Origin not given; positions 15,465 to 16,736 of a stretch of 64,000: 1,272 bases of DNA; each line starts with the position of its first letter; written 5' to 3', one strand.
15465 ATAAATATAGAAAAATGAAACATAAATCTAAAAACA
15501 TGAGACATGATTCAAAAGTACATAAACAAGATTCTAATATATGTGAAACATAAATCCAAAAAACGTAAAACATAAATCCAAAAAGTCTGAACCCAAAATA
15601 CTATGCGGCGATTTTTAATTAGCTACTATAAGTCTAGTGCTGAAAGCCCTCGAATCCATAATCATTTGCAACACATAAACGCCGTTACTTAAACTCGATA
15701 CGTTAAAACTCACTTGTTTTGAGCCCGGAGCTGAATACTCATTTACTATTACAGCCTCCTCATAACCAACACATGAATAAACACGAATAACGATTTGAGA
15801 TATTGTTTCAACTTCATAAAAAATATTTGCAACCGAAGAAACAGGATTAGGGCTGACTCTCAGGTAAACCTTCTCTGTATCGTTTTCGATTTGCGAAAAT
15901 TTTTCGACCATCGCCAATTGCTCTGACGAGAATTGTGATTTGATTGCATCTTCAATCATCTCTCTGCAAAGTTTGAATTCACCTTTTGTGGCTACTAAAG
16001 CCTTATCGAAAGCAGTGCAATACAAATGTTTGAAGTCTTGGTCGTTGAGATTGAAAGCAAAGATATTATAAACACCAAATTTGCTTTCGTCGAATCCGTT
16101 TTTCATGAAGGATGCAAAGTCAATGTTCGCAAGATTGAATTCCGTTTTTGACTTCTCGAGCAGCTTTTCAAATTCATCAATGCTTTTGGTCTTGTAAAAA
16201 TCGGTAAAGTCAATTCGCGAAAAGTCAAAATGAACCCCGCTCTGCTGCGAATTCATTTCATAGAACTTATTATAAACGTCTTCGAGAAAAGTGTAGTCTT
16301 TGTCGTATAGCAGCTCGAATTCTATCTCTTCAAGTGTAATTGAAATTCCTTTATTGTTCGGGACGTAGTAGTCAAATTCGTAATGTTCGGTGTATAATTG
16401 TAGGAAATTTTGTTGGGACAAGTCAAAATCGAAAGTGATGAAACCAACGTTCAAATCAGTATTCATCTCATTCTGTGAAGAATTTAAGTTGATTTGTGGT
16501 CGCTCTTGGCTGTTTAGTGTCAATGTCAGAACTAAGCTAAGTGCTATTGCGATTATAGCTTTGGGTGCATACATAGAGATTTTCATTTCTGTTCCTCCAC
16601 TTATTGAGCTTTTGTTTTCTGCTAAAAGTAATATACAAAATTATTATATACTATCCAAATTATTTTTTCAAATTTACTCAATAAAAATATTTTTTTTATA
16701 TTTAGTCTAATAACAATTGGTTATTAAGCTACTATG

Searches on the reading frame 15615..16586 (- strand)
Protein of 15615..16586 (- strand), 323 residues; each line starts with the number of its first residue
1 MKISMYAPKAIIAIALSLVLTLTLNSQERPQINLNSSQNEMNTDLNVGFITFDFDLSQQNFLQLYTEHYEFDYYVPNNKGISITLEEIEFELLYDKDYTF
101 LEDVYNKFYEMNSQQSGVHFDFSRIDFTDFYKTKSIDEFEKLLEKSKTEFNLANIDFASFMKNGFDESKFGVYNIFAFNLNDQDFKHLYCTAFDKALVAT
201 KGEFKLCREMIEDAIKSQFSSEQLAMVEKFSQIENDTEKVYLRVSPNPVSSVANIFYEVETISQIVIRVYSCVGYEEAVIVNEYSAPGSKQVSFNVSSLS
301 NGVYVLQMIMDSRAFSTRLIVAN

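Call 9: search_protein_families(library=pfam, proteins=[window:15615-16586:-])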
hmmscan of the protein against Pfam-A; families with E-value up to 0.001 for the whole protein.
window:15615-16586:- (323 aa): 1 family
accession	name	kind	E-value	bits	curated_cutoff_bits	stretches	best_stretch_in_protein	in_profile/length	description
PF18962.6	Por_Secre_tail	-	1.3e-08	35.4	27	1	245-321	2-75/75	Secretion system C-terminal sorting domain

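Call 12: find_homologous_proteins(query=window:15615-16586:-)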
Query window:15615-16586:- (323 aa): 8 proteins with E <= 0.001 among 1313 candidates.
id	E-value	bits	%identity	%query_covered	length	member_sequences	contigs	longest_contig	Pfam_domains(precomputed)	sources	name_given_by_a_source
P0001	9.1e-205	697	100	100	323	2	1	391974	PF18962.8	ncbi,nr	ncbi:MAG: T9SS type A sorting domain-containing protein [Candidatus Kapabacteria bacterium]|nr:T9SS 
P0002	2.4e-165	567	89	88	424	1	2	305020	PF18962.8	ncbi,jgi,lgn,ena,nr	ncbi:MAG: hypothetical protein CVV22_03160 [Ignavibacteriae bacterium HGW-Ignavibacteriae-1]|jgi:hyp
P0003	2.4e-146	505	78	88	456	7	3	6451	PF18962.8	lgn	-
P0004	3.3e-145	501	76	88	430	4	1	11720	PF18962.8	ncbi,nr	ncbi:MAG: T9SS type A sorting domain-containing protein [Candidatus Kapabacteria bacterium]|nr:T9SS 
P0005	9.5e-124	431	87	72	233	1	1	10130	-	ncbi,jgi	-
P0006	3.7e-89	317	55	87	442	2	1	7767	PF18962.8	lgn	-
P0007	2.2e-87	311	55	86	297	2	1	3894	PF18962.8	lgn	-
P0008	3.0e-84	301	54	84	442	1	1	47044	PF18962.8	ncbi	-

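Call 13: find_encoding_contigs(protein=P0002, flank=4000, max_places=3)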
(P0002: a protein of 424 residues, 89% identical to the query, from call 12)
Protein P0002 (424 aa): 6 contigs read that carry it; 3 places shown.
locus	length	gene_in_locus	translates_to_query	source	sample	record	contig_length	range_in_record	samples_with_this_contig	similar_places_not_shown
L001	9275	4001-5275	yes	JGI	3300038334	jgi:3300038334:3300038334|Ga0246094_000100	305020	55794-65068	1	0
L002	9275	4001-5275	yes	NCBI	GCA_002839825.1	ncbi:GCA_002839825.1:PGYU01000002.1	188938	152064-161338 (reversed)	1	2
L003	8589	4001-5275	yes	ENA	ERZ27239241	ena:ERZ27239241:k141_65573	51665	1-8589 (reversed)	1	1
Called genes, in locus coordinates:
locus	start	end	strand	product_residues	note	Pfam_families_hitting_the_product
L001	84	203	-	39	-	-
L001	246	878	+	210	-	-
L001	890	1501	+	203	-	PF13385:Laminin_G_3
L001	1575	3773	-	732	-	PF13623:SurA_N_2, PF13624:SurA_N_3, PF13145:Rotamase_2, PF13616:Rotamase_3, PF00639:Rotamase, PF13145:Rotamase_2 (weak)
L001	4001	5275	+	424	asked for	PF18962:Por_Secre_tail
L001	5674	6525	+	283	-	PF00753:Lactamase_B, PF23023:Anti-Pycsar_Apyc1 (weak), PF12706:Lactamase_B_2 (weak)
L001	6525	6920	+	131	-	PF00355:Rieske, PF13806:Rieske_2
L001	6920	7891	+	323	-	PF08331:QueG_DUF1730, PF13237:Fer4_10 (faint), PF13484:Fer4_16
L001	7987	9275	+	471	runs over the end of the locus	PF01306:LacY_symp (weak), PF07690:MFS_1, PF00854:PTR2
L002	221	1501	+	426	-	PF13620:CarboxypepD_reg, PF13715:CarbopepD_reg_2, PF13385:Laminin_G_3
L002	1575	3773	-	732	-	PF13623:SurA_N_2, PF13624:SurA_N_3, PF13145:Rotamase_2, PF13616:Rotamase_3, PF00639:Rotamase, PF13145:Rotamase_2 (weak)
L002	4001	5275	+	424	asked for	PF18962:Por_Secre_tail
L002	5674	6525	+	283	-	PF00753:Lactamase_B, PF23023:Anti-Pycsar_Apyc1 (weak), PF12706:Lactamase_B_2 (weak)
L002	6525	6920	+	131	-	PF00355:Rieske, PF13806:Rieske_2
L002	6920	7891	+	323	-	PF08331:QueG_DUF1730, PF13237:Fer4_10 (faint), PF13484:Fer4_16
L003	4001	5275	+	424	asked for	PF18962:Por_Secre_tail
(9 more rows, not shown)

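Call 14: find_encoding_contigs(protein=P0004, flank=4000, max_places=3)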
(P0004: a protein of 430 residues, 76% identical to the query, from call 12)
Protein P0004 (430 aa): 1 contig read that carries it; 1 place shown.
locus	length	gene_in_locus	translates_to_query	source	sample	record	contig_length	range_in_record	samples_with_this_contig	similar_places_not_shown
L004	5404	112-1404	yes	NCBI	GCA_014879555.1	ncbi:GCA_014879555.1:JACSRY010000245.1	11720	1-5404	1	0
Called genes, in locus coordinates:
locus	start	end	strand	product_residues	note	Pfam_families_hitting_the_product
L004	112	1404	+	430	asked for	PF18962:Por_Secre_tail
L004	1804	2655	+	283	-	PF00753:Lactamase_B, PF23023:Anti-Pycsar_Apyc1 (faint), PF12706:Lactamase_B_2 (weak)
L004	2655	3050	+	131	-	PF00355:Rieske, PF13806:Rieske_2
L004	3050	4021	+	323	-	PF08331:QueG_DUF1730, PF13237:Fer4_10 (faint), PF13484:Fer4_16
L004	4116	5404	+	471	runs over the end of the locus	PF07690:MFS_1, PF00854:PTR2 (weak)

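Call 15: find_encoding_contigs(protein=P0003, flank=4000, max_places=3)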
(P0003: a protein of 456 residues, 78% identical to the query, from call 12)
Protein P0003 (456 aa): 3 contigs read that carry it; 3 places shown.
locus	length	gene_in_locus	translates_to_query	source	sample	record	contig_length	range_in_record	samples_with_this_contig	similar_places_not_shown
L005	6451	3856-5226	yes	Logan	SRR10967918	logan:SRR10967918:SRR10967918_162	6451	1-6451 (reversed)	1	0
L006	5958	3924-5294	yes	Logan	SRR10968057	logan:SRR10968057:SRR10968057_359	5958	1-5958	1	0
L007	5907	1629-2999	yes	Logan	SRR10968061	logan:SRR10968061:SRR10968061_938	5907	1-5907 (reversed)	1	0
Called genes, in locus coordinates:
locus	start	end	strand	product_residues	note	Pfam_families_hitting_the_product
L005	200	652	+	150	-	PF02001:DUF134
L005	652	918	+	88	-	PF17253:DUF5320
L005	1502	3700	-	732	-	PF13623:SurA_N_2, PF13624:SurA_N_3, PF13145:Rotamase_2, PF13616:Rotamase_3, PF00639:Rotamase, PF13145:Rotamase_2 (weak)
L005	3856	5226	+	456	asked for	PF18962:Por_Secre_tail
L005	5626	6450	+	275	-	?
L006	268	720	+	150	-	PF02001:DUF134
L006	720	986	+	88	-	PF17253:DUF5320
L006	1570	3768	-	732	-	PF13623:SurA_N_2, PF13624:SurA_N_3, PF13145:Rotamase_2, PF13616:Rotamase_3, PF00639:Rotamase, PF13145:Rotamase_2 (weak)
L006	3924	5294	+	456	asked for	PF18962:Por_Secre_tail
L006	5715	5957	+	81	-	?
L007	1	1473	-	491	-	?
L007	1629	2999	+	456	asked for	PF18962:Por_Secre_tail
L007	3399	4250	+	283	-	PF00753:Lactamase_B, PF23023:Anti-Pycsar_Apyc1 (faint)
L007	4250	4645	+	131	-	PF00355:Rieske, PF13806:Rieske_2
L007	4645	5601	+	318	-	PF08331:QueG_DUF1730, PF13237:Fer4_10 (faint), PF13484:Fer4_16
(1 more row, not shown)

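Call 18: find_encoding_contigs(protein=P0008, flank=4000, max_places=2)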
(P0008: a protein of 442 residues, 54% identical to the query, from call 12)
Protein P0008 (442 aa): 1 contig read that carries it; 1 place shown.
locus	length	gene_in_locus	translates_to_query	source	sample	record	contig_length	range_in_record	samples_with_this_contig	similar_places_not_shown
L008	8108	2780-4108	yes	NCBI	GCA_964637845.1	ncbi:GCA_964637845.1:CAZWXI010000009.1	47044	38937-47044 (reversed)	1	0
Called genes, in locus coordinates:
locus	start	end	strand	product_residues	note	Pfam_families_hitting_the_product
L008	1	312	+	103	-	?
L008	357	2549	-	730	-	PF13623:SurA_N_2, PF13624:SurA_N_3, PF13145:Rotamase_2, PF13616:Rotamase_3, PF00639:Rotamase, PF13145:Rotamase_2 (weak)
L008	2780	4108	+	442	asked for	PF18962:Por_Secre_tail (weak)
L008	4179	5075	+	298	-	PF00753:Lactamase_B, PF23023:Anti-Pycsar_Apyc1 (faint), PF12706:Lactamase_B_2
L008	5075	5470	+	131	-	PF00355:Rieske, PF13806:Rieske_2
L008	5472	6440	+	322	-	PF08331:QueG_DUF1730, PF13187:Fer4_9 (faint), PF13237:Fer4_10 (faint), PF13484:Fer4_16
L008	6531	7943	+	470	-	PF07690:MFS_1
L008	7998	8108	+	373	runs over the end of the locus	PF03734:YkuD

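Call 19: find_encoding_contigs(protein=P0006, flank=4000, max_places=2)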
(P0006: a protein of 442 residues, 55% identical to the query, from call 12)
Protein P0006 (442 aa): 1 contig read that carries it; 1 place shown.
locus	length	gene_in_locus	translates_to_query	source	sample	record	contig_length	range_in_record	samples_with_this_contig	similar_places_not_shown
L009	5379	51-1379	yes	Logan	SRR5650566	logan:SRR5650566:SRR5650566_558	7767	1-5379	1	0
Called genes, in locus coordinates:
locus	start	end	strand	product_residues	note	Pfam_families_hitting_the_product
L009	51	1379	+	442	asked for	PF18962:Por_Secre_tail (weak)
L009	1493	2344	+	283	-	PF00753:Lactamase_B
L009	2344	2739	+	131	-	PF00355:Rieske, PF13806:Rieske_2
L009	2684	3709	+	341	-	PF08331:QueG_DUF1730, PF13187:Fer4_9 (faint), PF13237:Fer4_10 (faint), PF00037:Fer4 (faint), PF13484:Fer4_16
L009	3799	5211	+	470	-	PF07690:MFS_1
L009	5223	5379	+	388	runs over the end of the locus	PF03734:YkuD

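Call 20: find_encoding_contigs(protein=P0007, flank=4000, max_places=2)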
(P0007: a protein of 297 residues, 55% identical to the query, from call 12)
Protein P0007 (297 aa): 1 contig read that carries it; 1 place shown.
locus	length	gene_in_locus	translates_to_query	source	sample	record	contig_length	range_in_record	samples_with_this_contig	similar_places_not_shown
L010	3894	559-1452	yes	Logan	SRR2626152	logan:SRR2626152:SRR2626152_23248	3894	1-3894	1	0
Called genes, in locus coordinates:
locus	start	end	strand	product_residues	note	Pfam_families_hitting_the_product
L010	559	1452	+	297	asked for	PF18962:Por_Secre_tail (weak)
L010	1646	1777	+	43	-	-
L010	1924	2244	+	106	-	PF00753:Lactamase_B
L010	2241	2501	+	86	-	-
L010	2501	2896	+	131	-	PF00355:Rieske, PF13806:Rieske_2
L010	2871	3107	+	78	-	-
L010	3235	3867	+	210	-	PF13187:Fer4_9 (faint), PF25160:LdpA_Fe-S-bd (faint), PF13237:Fer4_10 (faint), PF00037:Fer4 (faint), PF13484:Fer4_16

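Call 35: find_encoding_contigs(protein=P0005, flank=3000, max_places=2)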
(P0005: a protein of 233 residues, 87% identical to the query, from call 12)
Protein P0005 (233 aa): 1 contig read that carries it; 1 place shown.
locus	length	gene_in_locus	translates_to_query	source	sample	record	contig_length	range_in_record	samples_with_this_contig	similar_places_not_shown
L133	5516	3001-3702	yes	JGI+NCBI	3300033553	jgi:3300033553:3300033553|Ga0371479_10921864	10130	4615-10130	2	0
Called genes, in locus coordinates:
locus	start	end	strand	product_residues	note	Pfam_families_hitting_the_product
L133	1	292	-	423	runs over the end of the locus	-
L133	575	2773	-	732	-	PF13623:SurA_N_2, PF13624:SurA_N_3, PF13145:Rotamase_2, PF13616:Rotamase_3, PF00639:Rotamase, PF13145:Rotamase_2 (weak)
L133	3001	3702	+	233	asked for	-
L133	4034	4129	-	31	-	-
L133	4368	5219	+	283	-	PF00753:Lactamase_B, PF23023:Anti-Pycsar_Apyc1 (weak), PF12706:Lactamase_B_2 (weak)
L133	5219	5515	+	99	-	?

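Call 67: find_encoding_contigs(protein=P0001, flank=500, max_places=2)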
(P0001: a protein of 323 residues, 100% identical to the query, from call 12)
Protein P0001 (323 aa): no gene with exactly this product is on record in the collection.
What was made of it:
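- Tried and rejected: It is not on record (call 67).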

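Call 73: search_protein_families(library=padloc, proteins=[window:15615-16586:-], max_evalue=0.01)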
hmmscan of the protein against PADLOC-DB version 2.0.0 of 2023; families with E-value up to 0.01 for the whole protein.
window:15615-16586:- (323 aa): 0 families

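Call 74: search_protein_families(library=ncbifam, proteins=[window:15615-16586:-], max_evalue=0.001)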
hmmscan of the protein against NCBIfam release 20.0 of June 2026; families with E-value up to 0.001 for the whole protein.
window:15615-16586:- (323 aa): 2 families
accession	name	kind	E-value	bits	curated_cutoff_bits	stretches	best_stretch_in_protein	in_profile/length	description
TIGR04183.1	Por_Secre_tail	domain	1.3e-06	28.3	23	1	244-321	1-71/72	T9SS type A sorting domain-containing protein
NF038113.1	T9SSA_dep_M36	equivalog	0.00032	19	885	1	234-321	785-868/869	T9SS-dependent M36 family metallopeptidase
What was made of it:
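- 15615..16586 (-): T9SS cargo gene of 323 aa, with a signal peptide and a C-terminal Por_Secre_tail sorting domain. The element begins 6 nt after its stop codon. Pfam PF18962 E=1.3e-8 (call 9); TIGR04183 (call 74).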
